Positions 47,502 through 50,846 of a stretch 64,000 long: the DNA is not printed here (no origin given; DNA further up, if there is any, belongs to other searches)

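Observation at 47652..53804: A polytopic membrane domain of about 20 helices fused to a GH94 glycoside phosphorylase, within a GH144-like/CBM/ABC/ROK locus: a candidate beta-1,2-glucan synthase-like or processing machine lacking a recognisable GT domain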

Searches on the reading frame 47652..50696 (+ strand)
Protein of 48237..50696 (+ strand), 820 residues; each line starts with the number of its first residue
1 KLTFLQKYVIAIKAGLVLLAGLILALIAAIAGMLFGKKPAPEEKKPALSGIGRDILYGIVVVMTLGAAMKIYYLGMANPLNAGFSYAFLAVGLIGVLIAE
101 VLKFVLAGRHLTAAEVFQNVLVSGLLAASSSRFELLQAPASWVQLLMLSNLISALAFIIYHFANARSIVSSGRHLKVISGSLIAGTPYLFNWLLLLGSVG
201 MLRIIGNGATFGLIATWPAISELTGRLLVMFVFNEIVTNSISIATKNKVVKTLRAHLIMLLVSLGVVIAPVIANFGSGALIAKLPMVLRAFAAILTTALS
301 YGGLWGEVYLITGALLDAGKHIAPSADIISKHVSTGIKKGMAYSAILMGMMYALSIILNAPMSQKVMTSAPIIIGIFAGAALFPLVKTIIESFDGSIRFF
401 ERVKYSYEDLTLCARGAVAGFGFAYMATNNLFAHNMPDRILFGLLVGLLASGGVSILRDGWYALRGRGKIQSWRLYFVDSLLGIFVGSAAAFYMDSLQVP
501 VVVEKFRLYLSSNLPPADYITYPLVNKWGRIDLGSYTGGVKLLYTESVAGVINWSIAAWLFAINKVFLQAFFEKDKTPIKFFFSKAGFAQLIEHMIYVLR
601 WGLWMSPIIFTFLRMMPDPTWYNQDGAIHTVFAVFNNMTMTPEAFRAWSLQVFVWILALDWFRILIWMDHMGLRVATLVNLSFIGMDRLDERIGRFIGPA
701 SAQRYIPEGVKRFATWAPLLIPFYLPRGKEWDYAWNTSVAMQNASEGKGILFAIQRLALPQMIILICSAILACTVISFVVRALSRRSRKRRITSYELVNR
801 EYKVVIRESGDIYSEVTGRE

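Call 10: find_homologous_proteins(query=window:48237-50696:+)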
Query window:48237-50696:+ (820 aa): 22 proteins with E <= 0.001 among 8000 candidates.
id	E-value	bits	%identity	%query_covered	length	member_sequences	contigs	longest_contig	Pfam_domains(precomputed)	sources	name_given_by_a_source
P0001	0.0e+0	1161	65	94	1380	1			PF06165.19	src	-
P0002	0.0e+0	1151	65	93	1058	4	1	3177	PF06165.19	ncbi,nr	ncbi:MAG: hypothetical protein PHN49_12375, partial [Candidatus Omnitrophica bacterium]|nr:hypotheti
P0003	0.0e+0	1126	62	100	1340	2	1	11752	PF06165.19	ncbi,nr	ncbi:MAG: hypothetical protein ISS92_05995, partial [Candidatus Omnitrophica bacterium]|nr:hypotheti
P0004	0.0e+0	1099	76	79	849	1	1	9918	-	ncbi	-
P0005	0.0e+0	1043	57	100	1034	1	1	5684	-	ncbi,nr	ncbi:MAG: hypothetical protein NTY34_00780, partial [Candidatus Omnitrophica bacterium]|nr:hypotheti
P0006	1.8e-291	987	64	85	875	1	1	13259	-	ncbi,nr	ncbi:MAG: hypothetical protein Q7S07_01885, partial [Candidatus Omnitrophota bacterium]|nr:hypotheti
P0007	1.7e-263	895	58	84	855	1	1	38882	-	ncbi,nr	ncbi:MAG: hypothetical protein Q7S30_06070, partial [Candidatus Omnitrophota bacterium]|nr:hypotheti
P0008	4.5e-241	821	53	88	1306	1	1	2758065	PF06165.19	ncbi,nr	ncbi:MAG: hypothetical protein IPP35_02605 [Elusimicrobia bacterium]|nr:hypothetical protein [Elusim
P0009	5.8e-221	754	57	76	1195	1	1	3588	-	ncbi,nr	ncbi:MAG: hypothetical protein HY582_01380, partial [Candidatus Omnitrophica bacterium]|nr:hypotheti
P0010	8.1e-216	737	47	94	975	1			-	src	-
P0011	1.6e-211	723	47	90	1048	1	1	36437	PF06165.19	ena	-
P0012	2.3e-197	676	58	67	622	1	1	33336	-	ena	-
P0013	3.1e-179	616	42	95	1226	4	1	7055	PF06165.19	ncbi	-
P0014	9.5e-169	582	47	75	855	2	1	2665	-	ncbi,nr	ncbi:MAG TPA: hypothetical protein VFF52_15615, partial [Isosphaeraceae bacterium]|nr:hypothetical p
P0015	2.9e-167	577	50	65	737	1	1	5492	-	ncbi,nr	ncbi:MAG: hypothetical protein NC933_03930, partial [Candidatus Omnitrophica bacterium]|nr:hypotheti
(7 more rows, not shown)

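Call 16: search_solved_structures(query=A1, max_evalue=10)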
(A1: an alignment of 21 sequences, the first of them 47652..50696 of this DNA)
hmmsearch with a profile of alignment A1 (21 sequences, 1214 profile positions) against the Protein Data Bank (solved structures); distinct sequences matched with E-value up to 10: 15.
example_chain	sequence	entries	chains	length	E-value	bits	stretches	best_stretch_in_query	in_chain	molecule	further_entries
8rf9_A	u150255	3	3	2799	2.3e-19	71.7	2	956-1202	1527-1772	Cyclic beta 1-2 glucan synthetase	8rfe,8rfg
8rf0_A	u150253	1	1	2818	2.4e-19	71.7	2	956-1202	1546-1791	Cyclic beta-(1,2)-glucan synthase NdvB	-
8bou_A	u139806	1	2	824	3.1e-05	25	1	974-1127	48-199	N,N'-diacetylchitobiose phosphorylase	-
3s4c_A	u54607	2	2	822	0.00012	23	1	1000-1208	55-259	Lactose Phosphorylase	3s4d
3rrs_A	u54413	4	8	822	0.00012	23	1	1000-1208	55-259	Cellobiose phosphorylase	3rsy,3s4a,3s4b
1v7v_A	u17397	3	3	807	0.0055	17.5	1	974-1177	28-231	chitobiose phosphorylase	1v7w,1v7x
3qde_A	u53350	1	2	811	0.013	16.2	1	1049-1208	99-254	Cellobiose phosphorylase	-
8ho7_A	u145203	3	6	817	0.014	16.2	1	1049-1208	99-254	Cellobiose phosphorylase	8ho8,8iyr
3acs_A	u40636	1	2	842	0.014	16.2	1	1053-1206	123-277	Cellobiose Phosphorylase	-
3act_A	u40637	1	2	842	0.014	16.2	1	1053-1206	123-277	Cellobiose Phosphorylase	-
2cqs_A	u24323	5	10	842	0.014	16.2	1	1053-1206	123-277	Cellobiose Phosphorylase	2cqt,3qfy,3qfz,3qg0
3afj_A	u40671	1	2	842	0.014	16.2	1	1053-1206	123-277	Cellobiose Phosphorylase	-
8ho9_A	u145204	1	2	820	0.021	15.6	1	1053-1208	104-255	Cellobiose phosphorylase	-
8hob_A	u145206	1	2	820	0.021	15.6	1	1053-1208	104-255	Cellobiose phosphorylase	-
8hkc_E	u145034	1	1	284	0.091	13.5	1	930-1023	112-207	RNA polymerase sigma factor RpoH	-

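Call 29: find_encoding_contigs(protein=P0008, flank=10000, max_places=2)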
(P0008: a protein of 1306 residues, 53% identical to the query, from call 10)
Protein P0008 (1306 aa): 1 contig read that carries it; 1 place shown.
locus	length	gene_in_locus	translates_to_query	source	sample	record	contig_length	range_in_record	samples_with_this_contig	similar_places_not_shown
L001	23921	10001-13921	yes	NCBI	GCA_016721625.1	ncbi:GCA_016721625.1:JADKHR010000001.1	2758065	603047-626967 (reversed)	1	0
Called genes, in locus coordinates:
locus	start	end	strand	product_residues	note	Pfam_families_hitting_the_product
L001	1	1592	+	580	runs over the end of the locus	PF00106:adh_short, PF08659:KR, PF13561:adh_short_C2, PF13489:Methyltransf_23, PF13847:Methyltransf_31 (faint), PF13649:Methyltransf_25 (faint), PF08241:Methyltransf_11 (weak), PF08242:Methyltransf_12 (weak)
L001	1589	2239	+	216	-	PF01209:Ubie_methyltran, PF01135:PCMT (weak), PF13489:Methyltransf_23, PF13847:Methyltransf_31, PF08241:Methyltransf_11, PF08242:Methyltransf_12, PF13649:Methyltransf_25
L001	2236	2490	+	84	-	-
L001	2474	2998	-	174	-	PF07963:N_methyl (weak)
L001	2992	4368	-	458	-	-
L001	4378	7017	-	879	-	PF13620:CarboxypepD_reg, PF13715:CarbopepD_reg_2 (weak), PF25020:TTR_TEN1-4 (faint)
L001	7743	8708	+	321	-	-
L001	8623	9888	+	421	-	-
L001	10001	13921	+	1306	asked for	PF06165:GH94_b-supersand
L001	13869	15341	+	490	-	PF17167:Glyco_hydro_94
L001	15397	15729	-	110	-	-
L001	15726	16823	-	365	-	PF04055:Radical_SAM, PF19288:CofH_C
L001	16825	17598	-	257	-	PF02621:VitK2_biosynth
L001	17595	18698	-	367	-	PF04055:Radical_SAM, PF19288:CofH_C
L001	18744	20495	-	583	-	PF20695:UbiD_N, PF01977:UbiD, PF20696:UbiD_C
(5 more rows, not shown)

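Call 31: find_encoding_contigs(protein=P0007, flank=10000, max_places=2)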
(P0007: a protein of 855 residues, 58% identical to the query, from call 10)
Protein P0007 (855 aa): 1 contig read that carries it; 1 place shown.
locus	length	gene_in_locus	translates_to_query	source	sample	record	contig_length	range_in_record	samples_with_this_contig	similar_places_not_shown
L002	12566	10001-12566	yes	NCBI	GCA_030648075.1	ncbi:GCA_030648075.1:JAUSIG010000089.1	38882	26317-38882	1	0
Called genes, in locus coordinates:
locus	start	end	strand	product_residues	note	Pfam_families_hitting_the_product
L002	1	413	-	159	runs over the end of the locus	PF00258:Flavodoxin_1 (faint), PF03358:FMN_red, PF12682:Flavodoxin_4, PF12724:Flavodoxin_5 (faint)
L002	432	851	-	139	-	PF00072:Response_reg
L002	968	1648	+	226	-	PF00849:PseudoU_synth_2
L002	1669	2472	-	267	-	PF01061:ABC2_membrane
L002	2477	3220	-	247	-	PF00005:ABC_tran, PF13304:AAA_21 (faint)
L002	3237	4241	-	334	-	PF04613:LpxD (weak), PF25084:LbH_EIF2B (weak), PF25087:GMPPB_C (weak), PF00132:Hexapep, PF14602:Hexapep_2 (faint), PF00132:Hexapep, PF25087:GMPPB_C (weak)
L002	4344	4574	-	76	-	PF09905:VF530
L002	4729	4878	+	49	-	PF11154:DUF2934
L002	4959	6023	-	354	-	PF04015:DUF362, PF13183:Fer4_8 (faint), PF13187:Fer4_9 (faint), PF00037:Fer4 (weak), PF13237:Fer4_10, PF12838:Fer4_7, PF14697:Fer4_21 (weak), PF00037:Fer4 (weak), +4 more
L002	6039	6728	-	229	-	PF00484:Pro_CA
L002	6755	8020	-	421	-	PF01734:Patatin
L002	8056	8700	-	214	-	-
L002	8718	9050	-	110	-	-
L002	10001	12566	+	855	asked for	?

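Call 32: find_encoding_contigs(protein=P0011, flank=10000, max_places=2)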
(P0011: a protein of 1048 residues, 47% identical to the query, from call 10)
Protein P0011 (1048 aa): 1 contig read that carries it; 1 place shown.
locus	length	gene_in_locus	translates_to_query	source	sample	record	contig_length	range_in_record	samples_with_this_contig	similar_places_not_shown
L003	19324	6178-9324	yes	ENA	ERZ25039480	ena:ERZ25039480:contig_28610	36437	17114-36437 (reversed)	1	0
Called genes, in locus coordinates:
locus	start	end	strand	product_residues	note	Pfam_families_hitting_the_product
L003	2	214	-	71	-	?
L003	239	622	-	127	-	-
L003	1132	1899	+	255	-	-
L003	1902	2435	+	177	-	-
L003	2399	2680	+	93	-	-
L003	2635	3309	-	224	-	-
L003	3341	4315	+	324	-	PF13809:Tubulin_2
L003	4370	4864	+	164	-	-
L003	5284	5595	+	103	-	-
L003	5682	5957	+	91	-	-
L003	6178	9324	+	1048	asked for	PF06165:GH94_b-supersand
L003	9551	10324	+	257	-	PF06165:GH94_b-supersand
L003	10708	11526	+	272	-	PF17167:Glyco_hydro_94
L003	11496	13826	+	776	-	-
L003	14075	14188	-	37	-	-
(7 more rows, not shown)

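Call 50: predict_structure(alignment_id=A3)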
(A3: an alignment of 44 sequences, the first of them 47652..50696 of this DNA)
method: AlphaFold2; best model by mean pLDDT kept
length: 1015 residues; sequences in the alignment: 44
mean_pLDDT: 88.2   pTM: 0.84
mean pLDDT of the five models: 88.2, 86.2, 85.2, 84.9, 84.4
residues with pLDDT >= 90: 681; 70-90: 251; 50-70: 38; < 50: 45
segments of 3 or more residues with pLDDT < 50: 1-44
pLDDT, mean of each block of 10 residues (from residue 1): 32 35 44 42 59 95 95 95 97 95 91 95 92 95 91 92 92 93 95 93 91 95 94 65 82 95 94 82 96 96 93 97 90 87 93 97 93 94 93 92 95 95 98 95 96 98 97 96 97 98 96 91 97 95 94 92 95 96 86 91 96 97 94 96 97 96 93 96 92 90 96 82 74 96 92 90 93 88 88 89 87 74 81 92 88 76 80 89 92 79 87 74 83 79 75 91 95 90 75 86 84 68
secondary structure, 60 per line:
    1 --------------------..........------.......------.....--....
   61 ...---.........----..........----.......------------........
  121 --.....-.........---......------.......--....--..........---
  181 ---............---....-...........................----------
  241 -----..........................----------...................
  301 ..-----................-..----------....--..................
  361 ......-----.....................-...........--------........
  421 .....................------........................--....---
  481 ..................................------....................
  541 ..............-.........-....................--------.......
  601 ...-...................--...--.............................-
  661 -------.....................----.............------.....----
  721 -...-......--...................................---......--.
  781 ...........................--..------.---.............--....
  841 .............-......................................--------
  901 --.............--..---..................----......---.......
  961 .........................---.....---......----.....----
elements in order (helices of 4 or more, strands of 3 or more residues): H21-30 H37-43 E57-63 E67-75 E80-89 E94-100 E113-120 H123-127 E129-137 E141-146 E153-159 H162-165 E168-177 E184-195 H199-202 H204-230 H246-271 H282-302 H308-323 H337-340 H345-366 H372-392 H394-404 H413-441 H448-471 H474-477 H481-514 H521-554 H556-564 H566-585 H594-603 H605-623 H631-659 H668-688 H693-705 E712-716 E726-731 H734-768 H772-777 H780-807 H822-834 H837-853 H855-892 H903-915 H923-940 H945-950 H954-985 E989-993 E997-1002 E1007-1011

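Call 68: fold_search(model_id=the predicted structure, library=pdb)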
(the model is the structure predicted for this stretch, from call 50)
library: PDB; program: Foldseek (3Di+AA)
matches with E <= 10: 601; with E <= 0.001: 6
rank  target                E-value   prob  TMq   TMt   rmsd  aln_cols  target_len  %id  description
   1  1v0a                  5.5e-05  1.00  0.11  0.54   4.4       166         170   13  Family 11 Carbohydrate-Binding Module of cellulosomal cellulase Lic26A-Cel5E of Clostridium thermocellum (released 2005-01-12)
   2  6r3m_A                7.9e-05  1.00  0.11  0.51   5.0       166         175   13  Family 11 Carbohydrate-Binding Module from Clostridium thermocellum in complex with beta-1,3-1,4-mixed-linked tetrasac (released 2020-02-05)
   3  2q1f_A                1.4e-04  1.00  0.12  0.12  21.3       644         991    9  Crystal structure of chondroitin sulfate lyase abc from bacteroides thetaiotaomicron wal2926 (released 2008-01-29)
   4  6r31_A                1.6e-04  1.00  0.11  0.55   5.5       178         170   12  Family 11 Carbohydrate-Binding Module from Clostridium thermocellum in complex with beta-1,3-1,4-mixed-linked tetrasac (released 2020-02-05)
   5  9cyn_A                6.9e-04  1.00  0.11  0.41   8.2       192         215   11  Flagellar filament sheath protein FlaA1 (released 2026-03-18)
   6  2lro_MODEL_1_A        7.1e-04  1.00  0.11  0.50   6.0       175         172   12  Solution structure, dynamics and binding studies of CtCBM11 (released 2013-02-06)
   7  4xup_C                1.2e-03  1.00  0.11  0.46   5.8       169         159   15  Structure of the N-terminal CBM22-1-CBM22-2 tandem domain from Paenibacillus barcinonensis Xyn10C (released 2015-06-03)
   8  7eip                  1.2e-03  0.94  0.11  0.11  24.7       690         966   10  Crystal structure of ligand-free chondroitin ABC lyase I (released 2021-08-25)
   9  2c26                  1.5e-03  1.00  0.11  0.40   4.4       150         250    9  Structural basis for the promiscuous specificity of the carbohydrate- binding modules from the beta-sandwich super famil (released 2005-10-18)
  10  4xup_E                1.7e-03  1.00  0.11  0.47   5.8       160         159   14  Structure of the N-terminal CBM22-1-CBM22-2 tandem domain from Paenibacillus barcinonensis Xyn10C (released 2015-06-03)
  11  7zkq_A                3.7e-03  1.00  0.12  0.46   4.9       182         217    9  Early Pp module assembly intermediate of complex I (released 2022-11-23)
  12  1wky                  3.7e-03  1.00  0.11  0.23   4.7       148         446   14  Crystal structure of alkaline mannanase from Bacillus sp. strain JAMB-602: catalytic domain and its Carbohydrate Binding (released 2005-06-15)
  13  5l73_B                4.0e-03  1.00  0.10  0.42   5.6       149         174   14  MAM domain of human neuropilin-1 (released 2016-10-26)
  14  7vs6                  5.9e-03  1.00  0.10  0.51   7.0       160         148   11  Phloem lectin (PP2) structure -native form (released 2023-02-01)
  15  8a28_A                7.3e-03  1.00  0.11  0.27   5.2       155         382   14  Structure of the astacin zymogen of LAST-MAM from Limulus polyphemus (released 2022-10-19)
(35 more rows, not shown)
